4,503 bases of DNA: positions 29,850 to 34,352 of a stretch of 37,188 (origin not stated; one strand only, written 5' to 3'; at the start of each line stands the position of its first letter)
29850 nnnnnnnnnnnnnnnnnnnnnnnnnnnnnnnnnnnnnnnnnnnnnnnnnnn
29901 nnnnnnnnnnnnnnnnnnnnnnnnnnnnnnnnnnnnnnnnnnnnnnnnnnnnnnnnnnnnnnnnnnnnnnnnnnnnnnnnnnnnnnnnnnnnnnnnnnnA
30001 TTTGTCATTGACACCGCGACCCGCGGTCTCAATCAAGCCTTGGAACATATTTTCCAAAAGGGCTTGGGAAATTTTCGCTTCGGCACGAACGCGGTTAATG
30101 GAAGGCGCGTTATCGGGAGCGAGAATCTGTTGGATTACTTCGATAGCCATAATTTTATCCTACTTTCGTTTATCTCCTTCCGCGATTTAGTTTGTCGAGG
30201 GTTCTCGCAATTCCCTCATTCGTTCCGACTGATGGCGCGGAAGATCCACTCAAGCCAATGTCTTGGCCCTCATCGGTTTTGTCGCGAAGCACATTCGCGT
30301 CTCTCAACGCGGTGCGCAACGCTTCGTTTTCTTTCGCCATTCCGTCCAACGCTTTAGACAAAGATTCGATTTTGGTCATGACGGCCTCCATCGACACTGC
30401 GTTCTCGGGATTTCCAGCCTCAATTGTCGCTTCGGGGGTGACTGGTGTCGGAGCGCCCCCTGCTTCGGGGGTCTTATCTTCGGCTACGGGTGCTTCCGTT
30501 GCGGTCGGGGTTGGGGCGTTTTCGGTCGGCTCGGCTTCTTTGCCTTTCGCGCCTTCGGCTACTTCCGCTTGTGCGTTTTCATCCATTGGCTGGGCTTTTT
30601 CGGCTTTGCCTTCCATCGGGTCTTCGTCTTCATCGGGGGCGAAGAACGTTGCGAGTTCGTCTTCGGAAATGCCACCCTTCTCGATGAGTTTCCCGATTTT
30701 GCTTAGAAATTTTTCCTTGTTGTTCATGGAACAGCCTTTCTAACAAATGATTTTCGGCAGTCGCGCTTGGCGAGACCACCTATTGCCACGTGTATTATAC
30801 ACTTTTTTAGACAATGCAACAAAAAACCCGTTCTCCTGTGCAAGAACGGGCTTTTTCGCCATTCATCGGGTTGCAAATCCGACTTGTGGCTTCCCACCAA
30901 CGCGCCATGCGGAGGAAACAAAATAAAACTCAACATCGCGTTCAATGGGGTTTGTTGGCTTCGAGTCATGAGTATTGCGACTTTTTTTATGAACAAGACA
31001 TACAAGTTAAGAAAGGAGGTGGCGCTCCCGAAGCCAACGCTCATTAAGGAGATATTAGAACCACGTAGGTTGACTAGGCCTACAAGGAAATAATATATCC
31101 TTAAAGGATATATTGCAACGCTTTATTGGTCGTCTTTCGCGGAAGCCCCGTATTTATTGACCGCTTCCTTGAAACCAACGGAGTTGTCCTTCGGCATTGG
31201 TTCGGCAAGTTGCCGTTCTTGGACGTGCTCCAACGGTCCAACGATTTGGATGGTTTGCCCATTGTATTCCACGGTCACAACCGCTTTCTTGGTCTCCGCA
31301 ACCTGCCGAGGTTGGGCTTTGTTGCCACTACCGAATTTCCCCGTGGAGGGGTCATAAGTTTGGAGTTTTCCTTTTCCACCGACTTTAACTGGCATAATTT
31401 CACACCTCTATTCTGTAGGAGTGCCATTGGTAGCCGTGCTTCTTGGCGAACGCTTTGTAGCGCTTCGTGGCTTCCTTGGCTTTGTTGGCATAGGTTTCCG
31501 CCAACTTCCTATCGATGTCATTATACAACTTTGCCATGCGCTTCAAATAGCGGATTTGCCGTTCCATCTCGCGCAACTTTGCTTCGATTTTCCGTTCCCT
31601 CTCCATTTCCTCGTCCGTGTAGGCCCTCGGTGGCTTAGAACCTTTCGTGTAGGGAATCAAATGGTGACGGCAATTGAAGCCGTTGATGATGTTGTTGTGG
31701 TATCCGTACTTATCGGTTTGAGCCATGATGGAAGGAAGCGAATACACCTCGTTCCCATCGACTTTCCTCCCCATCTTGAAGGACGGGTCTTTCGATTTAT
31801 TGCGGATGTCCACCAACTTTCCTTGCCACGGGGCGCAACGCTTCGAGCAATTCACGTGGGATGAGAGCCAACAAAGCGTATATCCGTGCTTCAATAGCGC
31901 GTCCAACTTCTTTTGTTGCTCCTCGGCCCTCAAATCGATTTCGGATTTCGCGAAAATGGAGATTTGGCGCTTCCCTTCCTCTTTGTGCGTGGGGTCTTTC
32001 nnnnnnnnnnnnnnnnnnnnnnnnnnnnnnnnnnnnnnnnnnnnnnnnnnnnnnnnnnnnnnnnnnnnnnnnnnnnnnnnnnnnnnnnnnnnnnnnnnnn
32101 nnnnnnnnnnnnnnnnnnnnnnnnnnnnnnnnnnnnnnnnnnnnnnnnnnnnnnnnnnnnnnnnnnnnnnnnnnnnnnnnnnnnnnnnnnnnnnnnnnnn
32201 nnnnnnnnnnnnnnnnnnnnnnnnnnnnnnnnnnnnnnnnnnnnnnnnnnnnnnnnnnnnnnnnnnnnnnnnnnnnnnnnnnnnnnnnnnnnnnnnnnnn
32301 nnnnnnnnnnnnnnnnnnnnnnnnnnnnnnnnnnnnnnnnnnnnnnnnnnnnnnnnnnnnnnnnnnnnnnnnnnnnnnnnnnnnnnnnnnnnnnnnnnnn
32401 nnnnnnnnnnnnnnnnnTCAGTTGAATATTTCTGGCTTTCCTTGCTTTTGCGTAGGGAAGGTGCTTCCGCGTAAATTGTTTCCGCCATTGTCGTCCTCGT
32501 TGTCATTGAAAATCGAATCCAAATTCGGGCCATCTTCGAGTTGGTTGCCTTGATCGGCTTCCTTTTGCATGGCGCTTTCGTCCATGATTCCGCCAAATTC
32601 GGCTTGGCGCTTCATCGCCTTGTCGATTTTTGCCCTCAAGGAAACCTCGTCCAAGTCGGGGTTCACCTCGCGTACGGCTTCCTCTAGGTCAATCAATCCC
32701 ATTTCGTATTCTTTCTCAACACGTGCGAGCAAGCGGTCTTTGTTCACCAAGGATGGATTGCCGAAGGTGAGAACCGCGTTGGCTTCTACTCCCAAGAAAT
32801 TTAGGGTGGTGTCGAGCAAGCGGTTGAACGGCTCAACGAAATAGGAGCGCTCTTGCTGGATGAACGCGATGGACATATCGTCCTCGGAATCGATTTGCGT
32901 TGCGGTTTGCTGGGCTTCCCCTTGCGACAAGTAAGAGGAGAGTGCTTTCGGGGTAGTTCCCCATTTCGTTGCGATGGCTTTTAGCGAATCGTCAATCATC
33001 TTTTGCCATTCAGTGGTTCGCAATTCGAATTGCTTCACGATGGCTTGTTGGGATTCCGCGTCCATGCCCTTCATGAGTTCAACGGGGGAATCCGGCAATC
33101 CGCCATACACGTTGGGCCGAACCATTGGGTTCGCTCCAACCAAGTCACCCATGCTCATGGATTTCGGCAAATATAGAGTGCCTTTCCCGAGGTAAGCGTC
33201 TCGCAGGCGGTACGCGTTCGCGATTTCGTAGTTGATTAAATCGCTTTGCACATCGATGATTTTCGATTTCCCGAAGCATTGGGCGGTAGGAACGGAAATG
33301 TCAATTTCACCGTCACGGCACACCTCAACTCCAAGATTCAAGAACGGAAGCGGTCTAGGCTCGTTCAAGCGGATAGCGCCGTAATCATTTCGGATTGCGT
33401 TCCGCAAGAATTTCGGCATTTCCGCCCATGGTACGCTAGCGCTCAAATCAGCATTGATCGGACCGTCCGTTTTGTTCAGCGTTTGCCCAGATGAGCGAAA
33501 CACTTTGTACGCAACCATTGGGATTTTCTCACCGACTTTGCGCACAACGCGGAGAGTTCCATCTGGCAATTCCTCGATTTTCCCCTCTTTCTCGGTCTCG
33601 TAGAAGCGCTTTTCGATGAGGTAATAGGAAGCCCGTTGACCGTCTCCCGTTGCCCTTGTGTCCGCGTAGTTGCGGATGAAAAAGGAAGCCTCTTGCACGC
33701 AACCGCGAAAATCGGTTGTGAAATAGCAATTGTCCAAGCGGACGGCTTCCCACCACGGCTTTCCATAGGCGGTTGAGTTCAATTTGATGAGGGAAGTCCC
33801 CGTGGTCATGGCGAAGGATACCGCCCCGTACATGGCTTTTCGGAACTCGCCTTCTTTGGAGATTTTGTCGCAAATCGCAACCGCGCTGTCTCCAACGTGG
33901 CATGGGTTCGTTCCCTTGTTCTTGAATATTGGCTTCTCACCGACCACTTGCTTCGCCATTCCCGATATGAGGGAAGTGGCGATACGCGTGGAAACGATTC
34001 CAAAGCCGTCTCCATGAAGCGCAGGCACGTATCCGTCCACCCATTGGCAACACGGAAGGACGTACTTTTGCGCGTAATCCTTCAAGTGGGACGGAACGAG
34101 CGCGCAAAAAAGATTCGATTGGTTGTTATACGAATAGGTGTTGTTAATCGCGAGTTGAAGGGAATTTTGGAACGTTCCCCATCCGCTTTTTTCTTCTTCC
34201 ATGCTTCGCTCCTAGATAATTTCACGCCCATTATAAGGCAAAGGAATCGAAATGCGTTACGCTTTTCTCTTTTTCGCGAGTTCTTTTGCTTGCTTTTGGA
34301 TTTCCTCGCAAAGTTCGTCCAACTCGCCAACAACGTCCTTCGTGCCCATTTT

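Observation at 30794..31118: Promoter, ~260-nt leader and strong terminator cassette between the portal/MuF genes and the scaffold/capsid genes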

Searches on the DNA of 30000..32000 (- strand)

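Call 6: search_dna_similar(query=window:30000-32000:-, collection=phages, mode=distant)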
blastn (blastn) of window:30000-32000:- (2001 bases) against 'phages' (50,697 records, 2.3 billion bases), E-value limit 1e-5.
No match.

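Call 18: search_rna_families(source=window, start=30650, end=31250, threshold=evalue, max_evalue=10)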
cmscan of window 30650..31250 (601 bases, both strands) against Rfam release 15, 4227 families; matches with E-value up to 10: 8.
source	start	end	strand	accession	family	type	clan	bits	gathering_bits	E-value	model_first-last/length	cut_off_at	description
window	30818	30895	-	RF00116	C0465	Gene; sRNA;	-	20.9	40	0.3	1-78/78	no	C0465 RNA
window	30818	30920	-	RF02278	Betaproteobacteria_toxic_sRNA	Gene; sRNA;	-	20.2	50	0.13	1-64/64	no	Betaproteobacteria toxic small RNA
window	30686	30848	+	RF02116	FAS-AS1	Gene; lncRNA;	-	18.5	55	5.9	1-171/171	no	FAS antisense RNA 1 conserved region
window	30821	30856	-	RF00506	Thr_leader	Cis-reg; leader;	-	17.9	55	0.92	82-114/118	no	Threonine operon leader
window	30954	31038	-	RF03387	mir-1902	Gene; miRNA;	-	16.7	80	2.5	1-79/79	no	mir-1902 microRNA precursor family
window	30821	30901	-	RF01394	isrK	Gene; sRNA;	-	16.2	50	0.49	1-77/77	no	isrK Hfq binding RNA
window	30821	30856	+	RF00506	Thr_leader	Cis-reg; leader;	-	14.7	55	5.2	82-114/118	no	Threonine operon leader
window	31128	31204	-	RF02992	hya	Cis-reg;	-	14.7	56.8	8.3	1-72/72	no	hya RNA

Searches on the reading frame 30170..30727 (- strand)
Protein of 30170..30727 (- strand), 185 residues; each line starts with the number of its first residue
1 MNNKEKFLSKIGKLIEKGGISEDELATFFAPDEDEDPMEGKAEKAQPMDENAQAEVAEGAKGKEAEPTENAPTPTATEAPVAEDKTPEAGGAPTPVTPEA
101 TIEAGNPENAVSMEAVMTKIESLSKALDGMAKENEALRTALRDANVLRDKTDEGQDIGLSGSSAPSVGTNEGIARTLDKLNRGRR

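Call 10: search_protein_families(library=phrogs, proteins=[window:30170-30727:-], max_evalue=0.01)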
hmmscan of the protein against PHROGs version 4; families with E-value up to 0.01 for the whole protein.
window:30170-30727:- (185 aa): 1 family
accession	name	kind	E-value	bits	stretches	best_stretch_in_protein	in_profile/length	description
phrog_4571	-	unknown function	0.0092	16.8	0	6-140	99-220/289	-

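Call 11: search_protein_families(library=pfam, proteins=[window:30170-30727:-], max_evalue=0.01)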
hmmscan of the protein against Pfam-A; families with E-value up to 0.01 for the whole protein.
window:30170-30727:- (185 aa): 0 families

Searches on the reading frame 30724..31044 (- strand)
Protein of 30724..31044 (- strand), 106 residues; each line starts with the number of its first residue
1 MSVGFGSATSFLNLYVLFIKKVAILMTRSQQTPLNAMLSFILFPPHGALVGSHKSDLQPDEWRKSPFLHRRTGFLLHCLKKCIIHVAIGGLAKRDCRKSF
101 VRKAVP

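Call 10: search_protein_families(library=phrogs, proteins=[window:30724-31044:-], max_evalue=0.01)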
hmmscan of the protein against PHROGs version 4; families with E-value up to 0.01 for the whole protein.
window:30724-31044:- (106 aa): 0 families

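Call 11: search_protein_families(library=pfam, proteins=[window:30724-31044:-], max_evalue=0.01)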
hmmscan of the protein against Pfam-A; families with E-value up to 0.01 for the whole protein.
window:30724-31044:- (106 aa): 0 families

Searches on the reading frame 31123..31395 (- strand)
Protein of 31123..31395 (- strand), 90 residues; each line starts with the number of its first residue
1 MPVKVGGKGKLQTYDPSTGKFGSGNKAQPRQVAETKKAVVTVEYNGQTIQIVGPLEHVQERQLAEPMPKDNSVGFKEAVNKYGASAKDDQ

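Call 10: search_protein_families(library=phrogs, proteins=[window:31123-31395:-], max_evalue=0.01)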
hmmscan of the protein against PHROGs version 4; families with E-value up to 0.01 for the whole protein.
window:31123-31395:- (90 aa): 0 families

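Call 11: search_protein_families(library=pfam, proteins=[window:31123-31395:-], max_evalue=0.01)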
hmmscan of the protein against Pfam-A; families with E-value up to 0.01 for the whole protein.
window:31123-31395:- (90 aa): 0 families

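Call 94: find_homologous_proteins(query=window:31123-31395:-, max_evalue=0.001)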
Query window:31123-31395:- (90 aa): 8 proteins with E <= 0.001 among 8 candidates.
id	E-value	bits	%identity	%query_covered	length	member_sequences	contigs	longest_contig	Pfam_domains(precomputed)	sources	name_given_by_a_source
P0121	1.4e-47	177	92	100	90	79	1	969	-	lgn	-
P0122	2.6e-47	177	91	100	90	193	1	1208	-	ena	-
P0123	1.4e-43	165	88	100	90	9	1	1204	-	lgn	-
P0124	5.6e-42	160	86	100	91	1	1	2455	-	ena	-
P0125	2.5e-39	151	82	100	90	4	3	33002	-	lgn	-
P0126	3.6e-38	147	79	100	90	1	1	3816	-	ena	-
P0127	3.7e-38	147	78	100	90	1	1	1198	-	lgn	-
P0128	1.1e-22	98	94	57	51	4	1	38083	-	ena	-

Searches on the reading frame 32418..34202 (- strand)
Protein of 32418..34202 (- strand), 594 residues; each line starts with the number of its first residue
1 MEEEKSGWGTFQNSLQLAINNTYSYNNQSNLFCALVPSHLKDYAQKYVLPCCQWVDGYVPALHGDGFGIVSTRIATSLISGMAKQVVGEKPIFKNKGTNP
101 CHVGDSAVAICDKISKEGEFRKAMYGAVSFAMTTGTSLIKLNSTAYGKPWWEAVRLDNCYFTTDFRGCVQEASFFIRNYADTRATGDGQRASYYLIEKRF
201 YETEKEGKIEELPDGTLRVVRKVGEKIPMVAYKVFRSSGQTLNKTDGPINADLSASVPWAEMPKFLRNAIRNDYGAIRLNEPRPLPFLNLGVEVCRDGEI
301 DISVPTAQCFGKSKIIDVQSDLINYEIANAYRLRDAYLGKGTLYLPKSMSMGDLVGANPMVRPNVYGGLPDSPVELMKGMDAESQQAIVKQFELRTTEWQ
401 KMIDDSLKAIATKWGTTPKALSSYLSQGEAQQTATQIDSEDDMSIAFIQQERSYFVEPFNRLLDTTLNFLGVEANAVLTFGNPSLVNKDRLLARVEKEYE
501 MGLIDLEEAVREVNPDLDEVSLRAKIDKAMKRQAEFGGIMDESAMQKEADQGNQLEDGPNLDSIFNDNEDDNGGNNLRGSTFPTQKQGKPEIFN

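Call 10: search_protein_families(library=phrogs, proteins=[window:32418-34202:-], max_evalue=0.01)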
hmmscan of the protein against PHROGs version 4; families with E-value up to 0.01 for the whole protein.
window:32418-34202:- (594 aa): 1 family
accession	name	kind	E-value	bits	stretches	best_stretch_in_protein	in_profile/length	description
phrog_533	-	head and packaging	5.8e-15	55.8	2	377-530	317-463/495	portal protein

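Call 11: search_protein_families(library=pfam, proteins=[window:32418-34202:-], max_evalue=0.01)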
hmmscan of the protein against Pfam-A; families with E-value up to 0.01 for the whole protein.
window:32418-34202:- (594 aa): 1 family
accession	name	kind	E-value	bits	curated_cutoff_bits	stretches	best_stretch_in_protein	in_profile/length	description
PF17212.9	Tube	-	0.0081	16.6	22.3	0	211-271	66-127/169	Tail tubular protein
